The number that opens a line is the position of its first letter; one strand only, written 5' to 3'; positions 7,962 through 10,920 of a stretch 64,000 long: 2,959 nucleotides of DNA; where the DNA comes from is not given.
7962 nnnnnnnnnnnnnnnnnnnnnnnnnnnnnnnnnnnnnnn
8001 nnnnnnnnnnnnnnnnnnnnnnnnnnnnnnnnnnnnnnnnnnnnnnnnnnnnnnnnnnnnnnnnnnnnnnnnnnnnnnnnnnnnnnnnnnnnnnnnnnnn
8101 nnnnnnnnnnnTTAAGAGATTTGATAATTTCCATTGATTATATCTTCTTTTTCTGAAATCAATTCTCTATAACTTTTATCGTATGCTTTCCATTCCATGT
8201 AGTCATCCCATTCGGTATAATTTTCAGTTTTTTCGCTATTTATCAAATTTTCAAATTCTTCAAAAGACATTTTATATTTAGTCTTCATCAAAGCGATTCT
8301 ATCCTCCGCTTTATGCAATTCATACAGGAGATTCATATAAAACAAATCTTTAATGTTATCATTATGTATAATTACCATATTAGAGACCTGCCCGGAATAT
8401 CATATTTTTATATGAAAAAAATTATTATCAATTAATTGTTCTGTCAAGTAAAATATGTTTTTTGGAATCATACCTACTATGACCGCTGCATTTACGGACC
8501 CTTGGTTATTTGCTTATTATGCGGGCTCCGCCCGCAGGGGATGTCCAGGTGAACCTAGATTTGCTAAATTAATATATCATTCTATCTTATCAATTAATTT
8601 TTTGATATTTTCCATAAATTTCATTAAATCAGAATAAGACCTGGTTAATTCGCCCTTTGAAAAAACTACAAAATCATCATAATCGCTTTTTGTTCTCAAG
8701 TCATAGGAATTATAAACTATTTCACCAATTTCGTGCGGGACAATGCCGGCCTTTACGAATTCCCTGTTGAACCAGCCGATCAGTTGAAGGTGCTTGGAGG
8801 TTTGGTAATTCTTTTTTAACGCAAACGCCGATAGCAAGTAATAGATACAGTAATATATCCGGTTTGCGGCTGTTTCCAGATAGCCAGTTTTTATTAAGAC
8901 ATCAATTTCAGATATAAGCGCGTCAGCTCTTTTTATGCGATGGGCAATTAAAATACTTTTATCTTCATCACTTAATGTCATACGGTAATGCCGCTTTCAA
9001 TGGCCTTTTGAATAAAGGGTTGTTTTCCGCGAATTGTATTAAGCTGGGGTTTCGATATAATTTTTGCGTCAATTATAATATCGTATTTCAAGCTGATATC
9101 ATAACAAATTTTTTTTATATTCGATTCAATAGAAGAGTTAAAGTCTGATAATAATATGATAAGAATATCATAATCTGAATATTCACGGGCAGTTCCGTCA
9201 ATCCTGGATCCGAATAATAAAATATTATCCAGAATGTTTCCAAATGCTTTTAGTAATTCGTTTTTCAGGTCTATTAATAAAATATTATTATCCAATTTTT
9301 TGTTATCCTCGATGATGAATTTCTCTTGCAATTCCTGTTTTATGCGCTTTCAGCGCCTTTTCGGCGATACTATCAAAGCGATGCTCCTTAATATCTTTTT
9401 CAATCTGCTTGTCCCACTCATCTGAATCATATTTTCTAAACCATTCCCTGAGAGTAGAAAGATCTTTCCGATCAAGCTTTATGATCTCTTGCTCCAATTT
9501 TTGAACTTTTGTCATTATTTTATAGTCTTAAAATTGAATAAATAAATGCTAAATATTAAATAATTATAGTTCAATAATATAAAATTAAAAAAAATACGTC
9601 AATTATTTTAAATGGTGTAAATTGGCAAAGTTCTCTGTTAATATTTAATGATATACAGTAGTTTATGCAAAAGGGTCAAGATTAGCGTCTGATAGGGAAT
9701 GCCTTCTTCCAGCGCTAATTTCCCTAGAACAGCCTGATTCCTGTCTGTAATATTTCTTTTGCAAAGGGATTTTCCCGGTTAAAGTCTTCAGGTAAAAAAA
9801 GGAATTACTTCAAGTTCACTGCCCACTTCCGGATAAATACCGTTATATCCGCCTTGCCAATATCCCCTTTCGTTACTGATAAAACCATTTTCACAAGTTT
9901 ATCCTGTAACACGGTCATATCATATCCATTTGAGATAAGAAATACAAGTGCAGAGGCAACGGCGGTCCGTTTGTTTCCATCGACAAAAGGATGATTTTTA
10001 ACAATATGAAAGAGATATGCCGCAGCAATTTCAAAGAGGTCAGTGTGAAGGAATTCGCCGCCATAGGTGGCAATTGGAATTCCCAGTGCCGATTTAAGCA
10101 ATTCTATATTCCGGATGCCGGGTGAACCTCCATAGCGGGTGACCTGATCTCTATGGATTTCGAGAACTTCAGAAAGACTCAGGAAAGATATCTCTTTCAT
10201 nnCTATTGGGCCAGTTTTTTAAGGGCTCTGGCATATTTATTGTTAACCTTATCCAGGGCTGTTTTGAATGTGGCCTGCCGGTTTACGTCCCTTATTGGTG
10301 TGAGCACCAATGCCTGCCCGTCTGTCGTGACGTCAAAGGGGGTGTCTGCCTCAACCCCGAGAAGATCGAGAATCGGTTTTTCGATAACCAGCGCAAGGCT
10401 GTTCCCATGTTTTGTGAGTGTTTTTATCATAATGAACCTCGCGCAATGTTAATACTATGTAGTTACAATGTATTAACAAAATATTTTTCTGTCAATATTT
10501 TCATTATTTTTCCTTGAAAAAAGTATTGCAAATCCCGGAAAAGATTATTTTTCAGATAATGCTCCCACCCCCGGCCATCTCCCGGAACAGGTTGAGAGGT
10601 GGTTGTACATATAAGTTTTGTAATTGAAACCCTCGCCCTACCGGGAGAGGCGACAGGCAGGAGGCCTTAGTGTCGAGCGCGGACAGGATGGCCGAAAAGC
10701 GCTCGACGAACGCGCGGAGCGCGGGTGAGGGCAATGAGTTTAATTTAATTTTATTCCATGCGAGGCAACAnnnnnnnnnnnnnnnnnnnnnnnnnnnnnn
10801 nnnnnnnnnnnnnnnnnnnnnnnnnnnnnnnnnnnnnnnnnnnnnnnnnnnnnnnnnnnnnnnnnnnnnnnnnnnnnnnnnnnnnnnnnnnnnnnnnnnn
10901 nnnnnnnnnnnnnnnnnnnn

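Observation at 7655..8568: Two-gene DUF6516/TumE-like cassette bracketed by ~75-bp direct repeats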

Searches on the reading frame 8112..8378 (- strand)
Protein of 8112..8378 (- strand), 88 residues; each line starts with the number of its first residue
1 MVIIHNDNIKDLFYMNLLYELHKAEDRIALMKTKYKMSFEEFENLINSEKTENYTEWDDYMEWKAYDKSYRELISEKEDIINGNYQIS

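Call 8: search_protein_families(library=pfam, proteins=[window:8112-8378:-], max_evalue=0.01)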
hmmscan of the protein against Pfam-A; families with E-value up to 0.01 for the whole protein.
window:8112-8378:- (88 aa): 0 families

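Call 19: find_encoding_contigs(protein=window:8112-8378:-, flank=10000, max_places=10)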
Protein window:8112-8378:- (88 aa): no gene with exactly this product is on record in the collection.

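Call 43: search_protein_families(library=pfam, proteins=[window:8112-8378:-], max_evalue=10)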
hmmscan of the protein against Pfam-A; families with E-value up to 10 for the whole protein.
window:8112-8378:- (88 aa): 1 family
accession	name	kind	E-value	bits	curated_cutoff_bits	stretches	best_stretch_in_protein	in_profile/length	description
PF21085.3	CusS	-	0.11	13.1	24.1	1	33-78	90-135/160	CusS sensor domain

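Call 66: search_protein_families(library=ncbifam, proteins=[window:8112-8378:-], max_evalue=0.01)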
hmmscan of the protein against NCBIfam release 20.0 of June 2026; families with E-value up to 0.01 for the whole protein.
window:8112-8378:- (88 aa): 0 families

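Call 67: search_protein_families(library=padloc, proteins=[window:8112-8378:-], max_evalue=0.01)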
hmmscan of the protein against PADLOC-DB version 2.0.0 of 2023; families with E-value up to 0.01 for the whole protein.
window:8112-8378:- (88 aa): 1 family
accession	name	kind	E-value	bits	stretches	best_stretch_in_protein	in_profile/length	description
PDLC01885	CARF4--CARF_PDDEXK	-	0.00012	19.5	1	15-69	151-205/405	-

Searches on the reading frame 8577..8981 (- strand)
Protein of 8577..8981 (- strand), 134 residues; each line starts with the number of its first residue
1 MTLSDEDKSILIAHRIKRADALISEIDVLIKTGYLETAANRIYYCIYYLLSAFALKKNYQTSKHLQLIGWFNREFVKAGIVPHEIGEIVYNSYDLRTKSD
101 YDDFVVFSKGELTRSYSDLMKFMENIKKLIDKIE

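Call 8: search_protein_families(library=pfam, proteins=[window:8577-8981:-], max_evalue=0.01)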
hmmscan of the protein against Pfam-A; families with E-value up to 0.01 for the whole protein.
window:8577-8981:- (134 aa): 1 family
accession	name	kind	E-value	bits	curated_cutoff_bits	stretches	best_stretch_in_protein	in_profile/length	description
PF05168.19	HEPN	-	9.1e-12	45.6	22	1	15-127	4-115/117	HEPN domain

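Call 15: find_encoding_contigs(protein=window:8577-8981:-, flank=10000, max_places=10)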
Protein window:8577-8981:- (134 aa): 4 contigs read that carry it; 4 places shown.
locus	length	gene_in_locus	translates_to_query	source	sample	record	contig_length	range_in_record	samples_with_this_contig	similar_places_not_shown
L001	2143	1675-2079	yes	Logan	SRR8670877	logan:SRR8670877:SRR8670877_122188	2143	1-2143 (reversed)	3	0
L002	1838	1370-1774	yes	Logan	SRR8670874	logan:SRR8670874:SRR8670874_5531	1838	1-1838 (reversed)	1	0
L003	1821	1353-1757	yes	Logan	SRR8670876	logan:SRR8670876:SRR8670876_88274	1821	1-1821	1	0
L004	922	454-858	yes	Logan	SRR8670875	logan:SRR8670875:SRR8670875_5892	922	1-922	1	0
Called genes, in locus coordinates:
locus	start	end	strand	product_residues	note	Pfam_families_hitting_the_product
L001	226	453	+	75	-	-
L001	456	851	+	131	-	PF02661:Fic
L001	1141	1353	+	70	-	-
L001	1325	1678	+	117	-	PF01909:NTP_transf_2, PF18765:Polbeta (weak)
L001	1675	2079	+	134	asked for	PF05168:HEPN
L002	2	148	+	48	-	?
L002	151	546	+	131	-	PF02661:Fic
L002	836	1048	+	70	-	-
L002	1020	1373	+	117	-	PF01909:NTP_transf_2, PF18765:Polbeta (weak)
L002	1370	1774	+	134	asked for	PF05168:HEPN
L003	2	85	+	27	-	?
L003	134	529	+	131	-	PF02661:Fic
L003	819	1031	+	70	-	-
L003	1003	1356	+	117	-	PF01909:NTP_transf_2, PF18765:Polbeta (weak)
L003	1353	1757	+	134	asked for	PF05168:HEPN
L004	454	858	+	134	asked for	PF05168:HEPN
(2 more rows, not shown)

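Call 48: list_cluster_members(proteins=[P0001, window:8577-8981:-, window:8112-8378:-, window:11493-12512:-, P0002])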
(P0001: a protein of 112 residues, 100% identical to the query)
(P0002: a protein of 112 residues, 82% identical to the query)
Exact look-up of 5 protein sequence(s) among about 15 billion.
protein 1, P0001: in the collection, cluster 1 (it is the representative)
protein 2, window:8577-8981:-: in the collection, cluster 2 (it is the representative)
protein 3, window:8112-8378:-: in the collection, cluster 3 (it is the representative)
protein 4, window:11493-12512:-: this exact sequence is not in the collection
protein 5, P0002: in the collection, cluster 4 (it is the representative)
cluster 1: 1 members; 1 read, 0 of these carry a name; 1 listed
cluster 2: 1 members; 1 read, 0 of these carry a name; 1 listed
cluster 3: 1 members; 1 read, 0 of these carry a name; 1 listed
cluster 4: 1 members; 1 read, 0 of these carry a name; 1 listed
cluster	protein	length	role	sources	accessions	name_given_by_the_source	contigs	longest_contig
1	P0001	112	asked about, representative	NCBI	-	-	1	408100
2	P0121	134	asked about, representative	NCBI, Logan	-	-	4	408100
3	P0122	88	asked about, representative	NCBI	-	-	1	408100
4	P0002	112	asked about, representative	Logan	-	-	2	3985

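Call 63: find_homologous_proteins(query=window:8577-8981:-, max_evalue=1e-20)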
Query window:8577-8981:- (134 aa): 35 proteins with E <= 1e-20 among 43 candidates.
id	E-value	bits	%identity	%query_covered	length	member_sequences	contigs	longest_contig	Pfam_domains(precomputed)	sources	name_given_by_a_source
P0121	2.3e-81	288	100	100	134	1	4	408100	PF05168.20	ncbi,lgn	-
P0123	4.2e-33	132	49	96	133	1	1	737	PF05168.20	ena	-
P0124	1.1e-32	131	48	97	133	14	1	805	PF05168.20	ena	-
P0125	1.3e-32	130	48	97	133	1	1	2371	PF05168.20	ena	-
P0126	8.9e-32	128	47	97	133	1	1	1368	PF05168.20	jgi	jgi:uncharacterized protein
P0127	4.7e-30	122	48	96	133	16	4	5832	PF05168.20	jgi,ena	-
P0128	6.1e-30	122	45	96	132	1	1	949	PF05168.20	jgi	-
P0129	4.9e-29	119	51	78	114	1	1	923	PF05168.20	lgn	-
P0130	7.5e-29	118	44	97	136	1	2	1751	PF05168.20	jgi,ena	-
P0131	1.2e-28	118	44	98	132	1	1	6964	PF05168.20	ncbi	-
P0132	2.0e-28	117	44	99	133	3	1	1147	PF05168.20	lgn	-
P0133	4.2e-28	116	44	97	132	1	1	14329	PF05168.20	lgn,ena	-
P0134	5.6e-28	115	44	97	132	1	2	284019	PF05168.20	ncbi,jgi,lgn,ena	-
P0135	6.7e-28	115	47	96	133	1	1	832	PF05168.20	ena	-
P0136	1.8e-27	114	45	96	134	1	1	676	PF05168.20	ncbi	-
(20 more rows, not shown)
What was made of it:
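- Tried and rejected: Search for close HEPN relatives that might carry R downstream: the best is 51% identical, which is useless for non-coding comparison (call 63).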

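Call 66: search_protein_families(library=ncbifam, proteins=[window:8577-8981:-], max_evalue=0.01)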
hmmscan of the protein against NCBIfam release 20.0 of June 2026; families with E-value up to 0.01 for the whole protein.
window:8577-8981:- (134 aa): 0 families

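Call 67: search_protein_families(library=padloc, proteins=[window:8577-8981:-], max_evalue=0.01)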
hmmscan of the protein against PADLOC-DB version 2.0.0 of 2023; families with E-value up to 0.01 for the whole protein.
window:8577-8981:- (134 aa): 0 families

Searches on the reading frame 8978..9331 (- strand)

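Call 8: search_protein_families(library=pfam, proteins=[window:8978-9331:-], max_evalue=0.01)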
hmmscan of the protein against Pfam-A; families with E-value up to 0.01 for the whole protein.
window:8978-9331:- (117 aa): 2 families
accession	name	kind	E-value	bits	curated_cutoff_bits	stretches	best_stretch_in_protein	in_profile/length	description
PF01909.29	NTP_transf_2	-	1.1e-07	32.5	21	1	22-93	4-79/93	Nucleotidyltransferase domain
PF18765.7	Polbeta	-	1.3e-06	28.9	26.9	1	35-87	14-68/93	Polymerase beta, Nucleotidyltransferase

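Call 66: search_protein_families(library=ncbifam, proteins=[window:8978-9331:-], max_evalue=0.01)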
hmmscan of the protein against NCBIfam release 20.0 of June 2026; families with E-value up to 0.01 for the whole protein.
window:8978-9331:- (117 aa): 6 families
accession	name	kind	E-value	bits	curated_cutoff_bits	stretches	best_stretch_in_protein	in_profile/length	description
NF047752.1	MntA_antitoxin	equivalog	6.8e-06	25.9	60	1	35-64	8-36/106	type VII toxin-antitoxin system MntA family adenylyltransferase antitoxin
NF012212.1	ANT_9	subfamily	0.00021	20.6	340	1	23-82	10-69/249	aminoglycoside nucleotidyltransferase ANT(9)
NF033220.1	ANT_3pp_II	equivalog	0.0012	18.3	400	1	16-71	4-59/258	ANT(3'')-II family aminoglycoside nucleotidyltransferase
NF012157.0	ANT_3pp_I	equivalog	0.0016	17.7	375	1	28-70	16-58/256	AadA family aminoglycoside 3''-O-nucleotidyltransferase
NF045972.1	ANT_3pp_I_Serra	equivalog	0.0026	17.5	500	1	26-70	19-63/261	ANT(3'')-I family aminoglycoside adenylyltransferase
NF010309.0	PRK13746.1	subfamily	0.0048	16.3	193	1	28-68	22-62/263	aminoglycoside adenylyltransferase family protein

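Call 67: search_protein_families(library=padloc, proteins=[window:8978-9331:-], max_evalue=0.01)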
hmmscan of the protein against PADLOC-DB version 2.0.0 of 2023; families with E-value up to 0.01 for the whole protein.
window:8978-9331:- (117 aa): 6 families
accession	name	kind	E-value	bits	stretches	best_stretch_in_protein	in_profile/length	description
PDLC04903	PDC-S09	-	1.5e-15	55.4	1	16-116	8-107/108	-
PDLC04907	PDC-S09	-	7.2e-08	30.5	1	34-98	27-93/114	-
PDLC04906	PDC-S09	-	0.0001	20.6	1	21-63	13-53/98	-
PDLC04904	PDC-S09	-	0.0011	17.2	1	34-61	25-52/104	-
PDLC04902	PDC-S09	-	0.0032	15.8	1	34-63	21-50/97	-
PDLC04369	PDC-M05A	-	0.0064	14.1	1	19-111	92-177/201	-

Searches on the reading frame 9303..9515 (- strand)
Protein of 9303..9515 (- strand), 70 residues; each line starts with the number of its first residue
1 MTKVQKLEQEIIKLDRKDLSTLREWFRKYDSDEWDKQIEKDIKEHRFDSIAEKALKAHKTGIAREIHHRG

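Call 8: search_protein_families(library=pfam, proteins=[window:9303-9515:-], max_evalue=0.01)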
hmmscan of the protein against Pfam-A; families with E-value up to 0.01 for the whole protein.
window:9303-9515:- (70 aa): 0 families

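Call 43: search_protein_families(library=pfam, proteins=[window:9303-9515:-], max_evalue=10)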
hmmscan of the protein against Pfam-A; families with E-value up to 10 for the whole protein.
window:9303-9515:- (70 aa): 2 families
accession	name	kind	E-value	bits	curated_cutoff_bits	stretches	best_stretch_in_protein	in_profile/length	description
PF23268.1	RIN1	-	0.054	14.3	27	1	9-56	39-84/95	RIN1-like domain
PF12129.13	PHTF1-2_N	-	0.39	10.9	25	1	24-44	12-32/156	Homeodomain containing protein PHTF1/2, N-terminal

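Call 66: search_protein_families(library=ncbifam, proteins=[window:9303-9515:-], max_evalue=0.01)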
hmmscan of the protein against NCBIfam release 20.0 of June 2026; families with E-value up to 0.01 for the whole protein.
window:9303-9515:- (70 aa): 1 family
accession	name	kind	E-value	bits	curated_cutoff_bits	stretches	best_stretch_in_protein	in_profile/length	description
TIGR04306.1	salvage_TenA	equivalog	0.0079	15.9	130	1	19-55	146-180/208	thiaminase II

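Call 67: search_protein_families(library=padloc, proteins=[window:9303-9515:-], max_evalue=0.01)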
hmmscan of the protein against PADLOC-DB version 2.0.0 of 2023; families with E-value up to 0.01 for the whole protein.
window:9303-9515:- (70 aa): 0 families

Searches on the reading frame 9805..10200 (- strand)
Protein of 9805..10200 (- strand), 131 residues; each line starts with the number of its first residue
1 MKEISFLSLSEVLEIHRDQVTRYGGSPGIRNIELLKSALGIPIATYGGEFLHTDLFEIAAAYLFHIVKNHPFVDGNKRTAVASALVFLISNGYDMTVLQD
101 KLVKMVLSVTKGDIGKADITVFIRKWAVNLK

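Call 8: search_protein_families(library=pfam, proteins=[window:9805-10200:-], max_evalue=0.01)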
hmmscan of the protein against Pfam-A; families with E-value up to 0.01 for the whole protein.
window:9805-10200:- (131 aa): 1 family
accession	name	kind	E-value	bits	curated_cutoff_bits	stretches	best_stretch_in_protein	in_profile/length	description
PF02661.23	Fic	-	7.5e-19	68.8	24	1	7-88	2-93/93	Fic/DOC family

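Call 66: search_protein_families(library=ncbifam, proteins=[window:9805-10200:-], max_evalue=0.01)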
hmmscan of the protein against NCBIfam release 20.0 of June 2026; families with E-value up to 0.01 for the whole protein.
window:9805-10200:- (131 aa): 1 family
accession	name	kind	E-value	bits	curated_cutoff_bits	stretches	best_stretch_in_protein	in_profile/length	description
TIGR01550.1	DOC_P1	subfamily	1.8e-20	73.3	38.65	1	7-113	2-109/122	type II toxin-antitoxin system death-on-curing family toxin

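Call 67: search_protein_families(library=padloc, proteins=[window:9805-10200:-], max_evalue=0.01)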
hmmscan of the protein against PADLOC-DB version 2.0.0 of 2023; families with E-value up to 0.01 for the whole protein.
window:9805-10200:- (131 aa): 6 families
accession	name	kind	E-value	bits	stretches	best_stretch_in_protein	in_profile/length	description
PDLC04965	PDC-S23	-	2.5e-11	41.5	1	35-109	225-304/327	-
PDLC04963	PDC-S23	-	3.1e-11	41.3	1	33-96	206-269/312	-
PDLC04964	PDC-S23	-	1.1e-06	26.1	1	35-91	228-284/331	-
PDLC04848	PDC-S05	-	1.4e-06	26.1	1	59-91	213-245/291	-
PDLC04718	PDC-M59B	-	1.3e-05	23.4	1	2-114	3-114/159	-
PDLC04838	PDC-S04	-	0.0014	16.5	1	53-97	127-171/209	-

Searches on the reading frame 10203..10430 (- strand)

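Call 8: search_protein_families(library=pfam, proteins=[window:10203-10430:-], max_evalue=0.01)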
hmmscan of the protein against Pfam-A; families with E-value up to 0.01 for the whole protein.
window:10203-10430:- (75 aa): 1 family
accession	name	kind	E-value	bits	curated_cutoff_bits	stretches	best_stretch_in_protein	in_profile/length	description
PF04014.23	MazE_antitoxin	-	0.0014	19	24.7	1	6-48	2-45/48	Antidote-toxin recognition MazE, bacterial antitoxin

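Call 66: search_protein_families(library=ncbifam, proteins=[window:10203-10430:-], max_evalue=0.01)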
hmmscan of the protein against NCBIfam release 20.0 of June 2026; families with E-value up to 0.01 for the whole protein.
window:10203-10430:- (75 aa): 1 family
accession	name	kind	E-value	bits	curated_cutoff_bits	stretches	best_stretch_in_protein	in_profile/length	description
TIGR02609.1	doc_partner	hypoth_equivalog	1e-06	29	55.9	1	4-75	2-74/74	putative addiction module antidote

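Call 67: search_protein_families(library=padloc, proteins=[window:10203-10430:-], max_evalue=0.01)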
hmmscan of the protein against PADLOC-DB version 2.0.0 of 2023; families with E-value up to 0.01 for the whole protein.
window:10203-10430:- (75 aa): 0 families

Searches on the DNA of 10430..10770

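Call 45: search_rna_families(source=window, start=10430, end=10770, threshold=evalue, max_evalue=10)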
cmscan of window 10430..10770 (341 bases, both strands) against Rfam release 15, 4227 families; matches with E-value up to 10: 4.
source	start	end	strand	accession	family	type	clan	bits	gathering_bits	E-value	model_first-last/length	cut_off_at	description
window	10478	10512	-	RF00221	SNORD43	Gene; snRNA; snoRNA; CD-box;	CL00059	15.6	45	1.5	1-64/64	no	Small nucleolar RNA SNORD43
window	10492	10606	+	RF00514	His_leader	Cis-reg; leader;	-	15.4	49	3.7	1-126/126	no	Histidine operon leader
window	10499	10617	-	RF01608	ceN102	Gene; snRNA; snoRNA; HACA-box;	-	14.9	50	9.8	1-142/142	no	Caenorhabditis snoRNA ceN80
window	10451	10572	-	RF02453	ncr952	Gene; sRNA;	-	14.2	100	0.76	1-143/143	no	Bacillus sRNA ncr952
